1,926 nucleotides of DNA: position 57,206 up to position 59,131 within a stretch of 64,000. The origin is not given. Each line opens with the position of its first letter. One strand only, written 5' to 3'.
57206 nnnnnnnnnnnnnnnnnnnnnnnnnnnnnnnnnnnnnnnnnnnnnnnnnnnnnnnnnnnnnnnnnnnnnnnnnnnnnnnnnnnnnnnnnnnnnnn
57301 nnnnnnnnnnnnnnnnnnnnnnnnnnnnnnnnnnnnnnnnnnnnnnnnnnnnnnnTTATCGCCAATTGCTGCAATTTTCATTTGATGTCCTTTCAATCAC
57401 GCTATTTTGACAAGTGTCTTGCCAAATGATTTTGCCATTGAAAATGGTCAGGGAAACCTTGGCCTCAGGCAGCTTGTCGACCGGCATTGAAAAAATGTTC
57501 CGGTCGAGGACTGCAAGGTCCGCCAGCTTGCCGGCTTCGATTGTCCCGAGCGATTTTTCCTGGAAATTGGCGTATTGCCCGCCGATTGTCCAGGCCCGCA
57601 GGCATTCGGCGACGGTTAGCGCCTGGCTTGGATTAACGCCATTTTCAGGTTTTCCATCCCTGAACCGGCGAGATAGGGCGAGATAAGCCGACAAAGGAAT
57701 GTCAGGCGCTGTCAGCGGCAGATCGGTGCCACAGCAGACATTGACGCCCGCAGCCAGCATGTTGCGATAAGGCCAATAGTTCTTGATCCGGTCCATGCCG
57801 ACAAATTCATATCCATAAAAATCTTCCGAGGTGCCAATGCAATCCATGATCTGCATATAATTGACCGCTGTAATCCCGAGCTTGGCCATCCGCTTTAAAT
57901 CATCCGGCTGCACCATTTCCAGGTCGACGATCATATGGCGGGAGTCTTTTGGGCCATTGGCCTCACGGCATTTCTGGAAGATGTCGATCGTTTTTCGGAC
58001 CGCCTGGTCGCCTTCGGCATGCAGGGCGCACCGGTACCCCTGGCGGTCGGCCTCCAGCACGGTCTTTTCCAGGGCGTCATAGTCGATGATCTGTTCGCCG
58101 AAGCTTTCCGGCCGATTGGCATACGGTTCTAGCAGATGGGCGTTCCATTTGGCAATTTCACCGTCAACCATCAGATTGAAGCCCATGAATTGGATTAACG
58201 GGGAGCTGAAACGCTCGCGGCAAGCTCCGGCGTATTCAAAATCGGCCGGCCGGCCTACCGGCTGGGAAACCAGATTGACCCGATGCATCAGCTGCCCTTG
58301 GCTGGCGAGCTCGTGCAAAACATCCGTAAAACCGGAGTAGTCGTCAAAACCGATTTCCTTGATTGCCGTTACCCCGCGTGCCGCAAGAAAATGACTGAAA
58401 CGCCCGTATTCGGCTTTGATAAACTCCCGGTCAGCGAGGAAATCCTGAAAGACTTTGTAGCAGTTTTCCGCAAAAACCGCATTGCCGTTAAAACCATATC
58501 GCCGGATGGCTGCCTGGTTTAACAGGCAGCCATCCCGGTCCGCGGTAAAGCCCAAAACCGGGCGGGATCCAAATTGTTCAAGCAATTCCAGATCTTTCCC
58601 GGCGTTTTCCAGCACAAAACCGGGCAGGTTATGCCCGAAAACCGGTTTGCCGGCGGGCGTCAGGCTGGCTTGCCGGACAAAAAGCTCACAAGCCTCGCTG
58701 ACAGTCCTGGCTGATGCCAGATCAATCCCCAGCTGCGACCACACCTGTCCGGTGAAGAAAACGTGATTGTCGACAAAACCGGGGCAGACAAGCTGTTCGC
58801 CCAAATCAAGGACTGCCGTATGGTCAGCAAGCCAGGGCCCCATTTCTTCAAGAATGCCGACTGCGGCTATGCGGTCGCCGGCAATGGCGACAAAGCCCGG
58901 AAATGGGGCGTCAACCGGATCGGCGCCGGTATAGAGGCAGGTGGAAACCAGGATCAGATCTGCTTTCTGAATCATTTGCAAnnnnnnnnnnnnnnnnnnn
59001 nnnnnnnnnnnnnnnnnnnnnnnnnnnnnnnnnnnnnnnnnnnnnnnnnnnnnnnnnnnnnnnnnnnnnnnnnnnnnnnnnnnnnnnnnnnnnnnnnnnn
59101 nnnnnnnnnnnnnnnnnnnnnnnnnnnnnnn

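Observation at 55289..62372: fra-like operon combining FrlB/FrlD homologs with two amidohydrolases, a second kinase, YjbQ and an NhaC transporter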

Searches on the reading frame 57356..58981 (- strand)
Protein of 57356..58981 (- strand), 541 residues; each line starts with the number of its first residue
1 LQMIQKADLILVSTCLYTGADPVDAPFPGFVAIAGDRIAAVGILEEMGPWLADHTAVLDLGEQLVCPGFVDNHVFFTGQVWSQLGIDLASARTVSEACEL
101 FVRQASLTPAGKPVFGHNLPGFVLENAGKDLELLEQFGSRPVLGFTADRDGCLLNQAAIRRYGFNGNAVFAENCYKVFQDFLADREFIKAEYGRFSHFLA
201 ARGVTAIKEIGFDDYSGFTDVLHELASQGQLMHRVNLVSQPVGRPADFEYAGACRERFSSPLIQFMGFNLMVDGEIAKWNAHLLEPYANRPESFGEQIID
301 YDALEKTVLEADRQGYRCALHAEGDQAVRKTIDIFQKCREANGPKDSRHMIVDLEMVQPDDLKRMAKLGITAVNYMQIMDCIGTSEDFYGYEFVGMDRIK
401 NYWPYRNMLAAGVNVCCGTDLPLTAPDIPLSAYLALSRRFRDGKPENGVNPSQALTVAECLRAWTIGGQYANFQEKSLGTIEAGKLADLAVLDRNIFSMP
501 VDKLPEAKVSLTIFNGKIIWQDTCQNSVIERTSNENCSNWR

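Call 3: search_protein_families(library=pfam, proteins=[window:57356-58981:-], max_evalue=0.001)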
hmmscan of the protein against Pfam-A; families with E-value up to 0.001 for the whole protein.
window:57356-58981:- (541 aa): 2 families
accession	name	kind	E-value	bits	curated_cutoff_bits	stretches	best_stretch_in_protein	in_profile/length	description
PF07969.17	Amidohydro_3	-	2.1e-59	202.7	29.7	1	57-519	2-471/472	Amidohydrolase family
PF01979.26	Amidohydro_1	-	2.3e-13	50.6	25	1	300-519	133-345/345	Amidohydrolase family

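Call 4: search_protein_families(library=ncbifam, proteins=[window:57356-58981:-], max_evalue=0.001)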
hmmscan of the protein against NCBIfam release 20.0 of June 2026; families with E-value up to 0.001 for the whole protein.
window:57356-58981:- (541 aa): 11 families
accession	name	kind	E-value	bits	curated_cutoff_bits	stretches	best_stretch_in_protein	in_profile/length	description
NF006056.0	PRK08204.1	subfamily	3.2e-09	36.1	391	1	398-499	280-386/449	hypothetical protein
NF006679.0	PRK09228.1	subfamily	4.1e-08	32.4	351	1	29-77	32-80/433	guanine deaminase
NF051886.1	XaaProDiPepCaul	equivalog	5.3e-08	32.3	500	0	31-81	21-69/398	Xaa-Pro dipeptidase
TIGR01224.1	hutI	equivalog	1.1e-07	31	298.15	0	453-517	312-376/377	imidazolonepropionase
TIGR02967.1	guan_deamin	equivalog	7.5e-07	28.5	375.4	0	31-77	9-55/401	guanine deaminase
NF005557.0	PRK07228.1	equivalog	1.1e-05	24.4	522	0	453-501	335-384/445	5'-deoxyadenosine deaminase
TIGR03178.1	allantoinase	equivalog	2.1e-05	23.6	357.85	0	31-77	20-61/441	allantoinase AllB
NF006055.0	PRK08203.1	equivalog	3.6e-05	22.5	532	0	452-495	351-393/455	8-oxoguanine deaminase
NF004801.0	PRK06151.1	subfamily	4.4e-05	22.5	416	0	405-496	323-405/491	chlorohydrolase family protein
NF006549.0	PRK09045.1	equivalog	7.8e-05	21.5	540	1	404-495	294-381/444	TRZ/ATZ family hydrolase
NF058539.1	ergo_uti2_ErtD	equivalog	0.00053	19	650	0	53-75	39-61/449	hydantoin-5-propionate amidohydrolase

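Call 8: search_solved_structures(query=window:57356-58981:-, max_evalue=0.001)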
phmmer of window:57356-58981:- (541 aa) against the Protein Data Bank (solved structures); distinct sequences matched with E-value up to 0.001: 2.
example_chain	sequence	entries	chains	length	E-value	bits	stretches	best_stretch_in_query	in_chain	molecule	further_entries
3igh_X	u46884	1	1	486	1.3e-14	57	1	256-495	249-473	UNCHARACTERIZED METAL-DEPENDENT HYDROLASE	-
3icj_A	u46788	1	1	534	3.5e-14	55.5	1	12-495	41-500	uncharacterized metal-dependent hydrolase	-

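Call 14: find_encoding_contigs(protein=window:57356-58981:-, flank=10000, max_places=6)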
Protein window:57356-58981:- (541 aa): no gene with exactly this product is on record in the collection.

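Call 20: find_encoding_contigs(protein=window:57356-58975:-, flank=10000, max_places=6)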
Protein window:57356-58975:- (539 aa): 1 contig read that carries it; 1 place shown.
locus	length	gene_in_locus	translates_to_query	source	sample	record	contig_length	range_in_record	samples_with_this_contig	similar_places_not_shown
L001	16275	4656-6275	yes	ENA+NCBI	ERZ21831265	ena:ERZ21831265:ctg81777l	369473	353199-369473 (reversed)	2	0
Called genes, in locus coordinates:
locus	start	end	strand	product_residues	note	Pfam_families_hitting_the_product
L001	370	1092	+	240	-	PF00392:GntR, PF07702:UTRA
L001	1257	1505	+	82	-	-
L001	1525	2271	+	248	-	PF01380:SIS (faint)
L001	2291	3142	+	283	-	PF00294:PfkB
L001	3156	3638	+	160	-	-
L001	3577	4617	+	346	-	PF03553:Na_H_antiporter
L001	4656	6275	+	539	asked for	PF07969:Amidohydro_3, PF01979:Amidohydro_1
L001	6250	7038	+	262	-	PF00294:PfkB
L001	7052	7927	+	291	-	PF04909:Amidohydro_2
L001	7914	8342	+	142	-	PF01894:YjbQ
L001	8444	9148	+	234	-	PF00392:GntR, PF07702:UTRA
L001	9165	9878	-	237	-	PF00392:GntR, PF07702:UTRA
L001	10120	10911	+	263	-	PF02811:PHP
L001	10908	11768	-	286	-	PF01261:AP_endonuc_2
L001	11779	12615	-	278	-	PF01261:AP_endonuc_2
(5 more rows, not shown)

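Call 22: find_homologous_proteins(query=window:57356-58975:-, max_evalue=1e-20)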
Query window:57356-58975:- (539 aa): 631 proteins with E <= 1e-20 among 8000 candidates; the best 120 are listed.
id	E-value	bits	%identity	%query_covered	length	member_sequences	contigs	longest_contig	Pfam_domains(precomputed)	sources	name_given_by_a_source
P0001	0.0e+0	1257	100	100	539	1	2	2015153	PF07969.18,PF01979.27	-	-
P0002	3.4e-211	721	60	96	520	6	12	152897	PF07969.18,PF01979.27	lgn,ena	-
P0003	2.1e-208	711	59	96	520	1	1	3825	PF07969.18,PF01979.27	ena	-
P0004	1.1e-205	703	59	96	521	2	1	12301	PF07969.18,PF01979.27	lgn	-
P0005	1.3e-204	699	59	96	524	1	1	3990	PF07969.18,PF01979.27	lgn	-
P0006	8.4e-203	693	59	96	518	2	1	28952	PF07969.18,PF01979.27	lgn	-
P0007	5.2e-200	684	57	96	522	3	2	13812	PF07969.18,PF01979.27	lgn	-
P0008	1.3e-198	679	58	96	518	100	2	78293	PF07969.18,PF01979.27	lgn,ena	-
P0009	1.7e-195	669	59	96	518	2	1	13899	PF07969.18,PF01979.27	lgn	-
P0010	1.1e-194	666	57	96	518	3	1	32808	PF07969.18,PF01979.27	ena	-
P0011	1.9e-194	665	55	96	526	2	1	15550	PF07969.18,PF01979.27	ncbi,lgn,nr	ncbi:MAG: amidohydrolase family protein [Lachnospiraceae bacterium]|nr:amidohydrolase family protein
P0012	8.2e-191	653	53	96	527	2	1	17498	PF07969.18,PF01979.27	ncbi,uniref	ncbi:amidohydrolase [Bacillus sp. JJ1764]|uniref:amidohydrolase n=1 Tax=Bacillus sp. JJ1764 TaxID=31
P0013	2.3e-190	652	57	96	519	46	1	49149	PF07969.18,PF01979.27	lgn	-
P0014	1.2e-189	650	56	96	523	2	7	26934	PF07969.18,PF01979.27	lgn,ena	-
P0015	1.3e-189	650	56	96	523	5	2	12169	PF07969.18,PF01979.27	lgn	-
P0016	1.3e-189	649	56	96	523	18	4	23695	PF07969.18,PF01979.27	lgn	-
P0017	2.0e-189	649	56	96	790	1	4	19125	PF07969.18,PF00294.30,PF01979.27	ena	-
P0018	3.4e-189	648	56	96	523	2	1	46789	PF07969.18,PF01979.27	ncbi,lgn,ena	-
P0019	4.2e-189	648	54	96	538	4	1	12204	PF07969.18,PF01979.27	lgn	-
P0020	1.4e-188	646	56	96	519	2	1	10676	PF07969.18,PF01979.27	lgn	-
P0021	9.7e-185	633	55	96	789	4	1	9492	PF07969.18,PF00294.30,PF01979.27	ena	-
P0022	9.8e-185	633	52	96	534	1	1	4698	PF07969.18,PF01979.27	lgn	-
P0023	1.1e-179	617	51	96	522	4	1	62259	PF07969.18,PF01979.27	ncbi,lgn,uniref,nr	ncbi:amidohydrolase [Youxingia wuxianensis]|uniref:Amidohydrolase family protein n=1 Tax=Youxingia w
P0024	3.0e-175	602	53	96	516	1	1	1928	PF07969.18,PF01979.27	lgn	-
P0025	5.4e-175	601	52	96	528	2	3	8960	PF07969.18,PF01979.27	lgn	-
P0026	1.5e-158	547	48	96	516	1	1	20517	PF07969.18,PF01979.27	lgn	-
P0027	3.3e-157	543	48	95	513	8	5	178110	PF07969.18,PF01979.27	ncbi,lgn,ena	-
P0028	4.9e-156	539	47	96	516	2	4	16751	PF07969.18,PF01979.27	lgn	-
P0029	2.0e-155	537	48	95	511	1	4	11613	PF07969.18,PF01979.27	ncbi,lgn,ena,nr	ncbi:MAG: amidohydrolase family protein [Clostridiales bacterium]|nr:amidohydrolase family protein [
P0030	8.2e-155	535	46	96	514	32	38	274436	PF07969.18,PF01979.27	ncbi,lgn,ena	-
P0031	9.6e-155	534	46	96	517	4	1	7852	PF07969.18,PF01979.27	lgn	-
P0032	9.5e-154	531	46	96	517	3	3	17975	PF07969.18,PF01979.27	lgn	-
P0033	6.1e-153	528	47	96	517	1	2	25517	PF07969.18,PF01979.27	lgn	-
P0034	4.3e-152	526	46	96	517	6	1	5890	PF07969.18,PF01979.27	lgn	-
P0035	9.7e-152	524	46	96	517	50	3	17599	PF07969.18,PF01979.27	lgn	-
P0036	1.6e-151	524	46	96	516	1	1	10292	PF07969.18,PF01979.27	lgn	-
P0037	1.9e-150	520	47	96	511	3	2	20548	PF07969.18,PF01979.27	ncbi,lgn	-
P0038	5.9e-149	515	46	95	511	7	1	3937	PF07969.18,PF01979.27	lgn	-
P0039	3.5e-147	509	45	96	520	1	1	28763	PF07969.18,PF01979.27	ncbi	-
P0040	4.7e-147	509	45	95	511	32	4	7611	PF07969.18,PF01979.27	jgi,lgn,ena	-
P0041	2.5e-146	507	45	96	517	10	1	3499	PF07969.18,PF01979.27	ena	-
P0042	4.0e-146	506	46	95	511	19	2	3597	PF07969.18,PF01979.27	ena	-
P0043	8.6e-144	498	55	67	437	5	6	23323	PF07969.18,PF01979.27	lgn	-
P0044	1.4e-143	498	46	91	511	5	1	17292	PF07969.18,PF01979.27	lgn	-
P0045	2.8e-143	497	46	96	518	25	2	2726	PF07969.18,PF01979.27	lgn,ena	-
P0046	7.4e-143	495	54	67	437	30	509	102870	PF07969.18,PF01979.27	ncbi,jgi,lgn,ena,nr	ncbi:amidohydrolase family protein [Lachnospiraceae bacterium 50-23]|jgi:predicted amidohydrolase Yt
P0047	3.6e-142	493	44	95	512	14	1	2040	PF07969.18,PF01979.27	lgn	-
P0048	2.0e-139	484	47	95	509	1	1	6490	PF07969.18,PF01979.27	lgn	-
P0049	2.0e-138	481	44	96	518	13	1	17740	PF07969.18,PF01979.27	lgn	-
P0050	5.3e-136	473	52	67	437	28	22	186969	PF07969.18,PF01979.27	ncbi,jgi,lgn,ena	-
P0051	7.8e-135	469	43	95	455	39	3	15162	PF07969.18,PF01979.27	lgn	-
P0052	2.1e-133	464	52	65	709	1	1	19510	PF07969.18,PF00294.30,PF01979.27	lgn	-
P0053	5.7e-133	463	44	96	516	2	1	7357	PF07969.18,PF01979.27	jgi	-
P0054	9.5e-131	455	52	63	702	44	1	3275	PF07969.18,PF00294.30,PF01979.27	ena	-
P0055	6.5e-129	449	52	65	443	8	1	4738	PF07969.18,PF01979.27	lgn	-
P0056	8.3e-126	439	43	95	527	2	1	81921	PF07969.18,PF01979.27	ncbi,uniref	ncbi:amidohydrolase [Paenibacillus sanfengchensis]|uniref:amidohydrolase n=1 Tax=Paenibacillus sanfe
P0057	1.4e-123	432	41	96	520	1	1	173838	PF07969.18,PF01979.27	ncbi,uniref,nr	ncbi:amidohydrolase [Vallitalea maricola]|uniref:Amidohydrolase family protein n=1 Tax=Vallitalea ma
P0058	2.1e-123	431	43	96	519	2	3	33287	PF07969.18,PF01979.27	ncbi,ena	-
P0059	7.5e-123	429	42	96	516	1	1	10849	PF07969.18,PF01979.27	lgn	-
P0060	3.5e-121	424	41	96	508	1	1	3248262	PF07969.18,PF01979.27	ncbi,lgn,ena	-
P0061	3.8e-121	424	43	96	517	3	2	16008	PF07969.18,PF01979.27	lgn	-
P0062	5.5e-121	423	43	96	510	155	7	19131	PF07969.18,PF01979.27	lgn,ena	-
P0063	7.0e-121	423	42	96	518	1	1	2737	PF07969.18,PF01979.27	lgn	-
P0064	1.3e-120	422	40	97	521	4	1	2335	PF07969.18,PF01979.27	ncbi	ncbi:N-substituted formamide deformylase precursor [compost metagenome]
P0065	1.7e-120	421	43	96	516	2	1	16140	PF07969.18,PF01979.27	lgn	-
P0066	4.8e-120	420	43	92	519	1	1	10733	PF07969.18,PF01979.27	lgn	-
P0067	5.5e-120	420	41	96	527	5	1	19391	PF07969.18,PF01979.27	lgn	-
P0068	9.1e-120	419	39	96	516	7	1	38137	PF07969.18,PF01979.27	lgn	-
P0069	2.2e-119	418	55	64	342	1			PF07969.18,PF01979.27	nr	nr:amidohydrolase family protein [Bacillota bacterium]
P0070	3.0e-119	417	42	96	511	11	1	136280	PF07969.18,PF01979.27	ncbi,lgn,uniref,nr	ncbi:hypothetical protein EDD59_10825 [Muricomes intestini]|uniref:Amidohydrolase 3 domain-containin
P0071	4.0e-119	417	41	95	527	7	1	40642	PF07969.18,PF01979.27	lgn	-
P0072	9.8e-119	416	41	95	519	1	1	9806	PF07969.18,PF01979.27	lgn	-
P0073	1.7e-118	415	42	96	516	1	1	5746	PF07969.18,PF01979.27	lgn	-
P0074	6.6e-118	413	42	95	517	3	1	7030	PF07969.18,PF01979.27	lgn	-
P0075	1.2e-117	412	47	65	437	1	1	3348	PF07969.18,PF01979.27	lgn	-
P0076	1.7e-117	411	41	95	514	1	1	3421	PF07969.18,PF01979.27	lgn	-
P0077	1.7e-117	411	41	95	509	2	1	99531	PF07969.18,PF01979.27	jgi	jgi:predicted amidohydrolase YtcJ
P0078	3.4e-117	410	42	96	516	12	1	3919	PF07969.18,PF01979.27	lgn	-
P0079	3.9e-117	410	42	96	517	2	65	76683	PF07969.18,PF01979.27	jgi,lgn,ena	jgi:hypothetical protein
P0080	4.0e-117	410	42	96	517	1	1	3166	PF07969.18,PF01979.27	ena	-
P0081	5.2e-117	410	42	96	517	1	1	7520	PF07969.18,PF01979.27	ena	-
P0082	5.5e-117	410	41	96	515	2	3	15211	PF07969.18,PF01979.27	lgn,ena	-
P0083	6.9e-117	409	42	96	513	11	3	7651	PF07969.18,PF01979.27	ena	-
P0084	9.5e-116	406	42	96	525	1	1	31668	PF07969.18,PF01979.27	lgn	-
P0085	4.4e-115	404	41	95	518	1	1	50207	PF07969.18,PF01979.27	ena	-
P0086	4.6e-115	403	41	96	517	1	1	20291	PF07969.18,PF01979.27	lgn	-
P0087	8.8e-115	403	47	65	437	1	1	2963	PF07969.18,PF01979.27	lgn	-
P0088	1.3e-113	399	40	95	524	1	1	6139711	PF07969.18,PF01979.27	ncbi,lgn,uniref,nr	ncbi:amidohydrolase family protein [Neobacillus sp. DY30]|uniref:amidohydrolase n=1 Tax=Neobacillus 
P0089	1.9e-113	398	40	96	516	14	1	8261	PF07969.18,PF01979.27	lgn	-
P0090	3.4e-113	397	42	96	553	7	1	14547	PF07969.18,PF01979.27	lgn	-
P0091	3.7e-113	397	40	96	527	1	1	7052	PF07969.18,PF01979.27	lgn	-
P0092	4.1e-113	397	40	96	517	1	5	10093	PF07969.18,PF01979.27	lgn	-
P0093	7.3e-113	396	41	95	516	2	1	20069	PF07969.18,PF01979.27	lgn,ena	-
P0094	7.6e-112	393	41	96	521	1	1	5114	PF07969.18,PF01979.27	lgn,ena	-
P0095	8.0e-111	389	40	96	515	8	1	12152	PF07969.18,PF01979.27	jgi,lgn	jgi:predicted amidohydrolase YtcJ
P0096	1.8e-110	388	39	95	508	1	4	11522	PF07969.18,PF01979.27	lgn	-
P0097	2.3e-110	388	39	96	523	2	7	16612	PF07969.18,PF01979.27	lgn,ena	-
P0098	4.2e-110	387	40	96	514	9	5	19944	PF07969.18,PF01979.27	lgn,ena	-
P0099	7.8e-110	386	41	96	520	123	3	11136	PF07969.18,PF01979.27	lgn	-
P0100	8.9e-110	386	42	91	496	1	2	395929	PF07969.18,PF01979.27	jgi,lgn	jgi:predicted amidohydrolase YtcJ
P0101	1.6e-109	385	42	96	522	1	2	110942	PF07969.18,PF01979.27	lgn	-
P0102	2.1e-109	385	39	95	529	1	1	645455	PF07969.18,PF01979.27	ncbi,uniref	ncbi:amidohydrolase [Paenibacillus puldeungensis]|uniref:Amidohydrolase n=1 Tax=Paenibacillus puldeu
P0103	1.1e-108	382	39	96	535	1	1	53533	PF07969.18,PF01979.27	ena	-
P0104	1.4e-108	382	40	96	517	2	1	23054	PF07969.18,PF01979.27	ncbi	-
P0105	2.9e-108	381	40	96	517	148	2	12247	PF07969.18,PF01979.27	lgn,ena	-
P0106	6.2e-108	380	40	96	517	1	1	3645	PF07969.18,PF01979.27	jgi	-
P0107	6.9e-108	380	39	95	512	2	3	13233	PF07969.18,PF01979.27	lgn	-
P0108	1.4e-107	379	40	96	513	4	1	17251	PF07969.18,PF01979.27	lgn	-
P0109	5.4e-107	377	40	96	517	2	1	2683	PF07969.18,PF01979.27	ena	-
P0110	2.2e-106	375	40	96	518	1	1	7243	PF07969.18,PF01979.27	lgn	-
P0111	3.1e-106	374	40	96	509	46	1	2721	PF07969.18,PF01979.27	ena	-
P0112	7.9e-106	373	40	96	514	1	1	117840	PF07969.18,PF01979.27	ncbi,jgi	-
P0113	8.5e-106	373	40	95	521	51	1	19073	PF07969.18,PF01979.27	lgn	-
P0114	9.7e-106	373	39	96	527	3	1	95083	PF07969.18,PF01979.27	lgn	-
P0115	3.1e-105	371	39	96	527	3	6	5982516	PF07969.18,PF01979.27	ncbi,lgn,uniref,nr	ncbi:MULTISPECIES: amidohydrolase [unclassified Paenibacillus]|uniref:amidohydrolase n=1 Tax=unclass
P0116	3.4e-105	371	38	96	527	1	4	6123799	PF07969.18,PF01979.27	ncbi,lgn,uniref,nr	ncbi:amidohydrolase family protein [Paenibacillus sp. EKM202P]|uniref:amidohydrolase n=1 Tax=unclass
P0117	6.4e-105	370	38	96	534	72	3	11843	PF07969.18,PF01979.27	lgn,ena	-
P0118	7.5e-105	370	39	96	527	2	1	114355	PF07969.18,PF01979.27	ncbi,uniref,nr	ncbi:amidohydrolase [Paenibacillus polymyxa]|uniref:amidohydrolase n=1 Tax=Paenibacillus polymyxa Ta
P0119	1.3e-104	369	39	96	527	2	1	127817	PF07969.18,PF01979.27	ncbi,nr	ncbi:metal-dependent hydrolase [Paenibacillus polymyxa]|nr:metal-dependent hydrolase [Paenibacillus 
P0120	1.4e-104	369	39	96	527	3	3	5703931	PF07969.18,PF01979.27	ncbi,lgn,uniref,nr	ncbi:amidohydrolase [Paenibacillus polymyxa]|uniref:amidohydrolase n=1 Tax=Paenibacillus polymyxa Ta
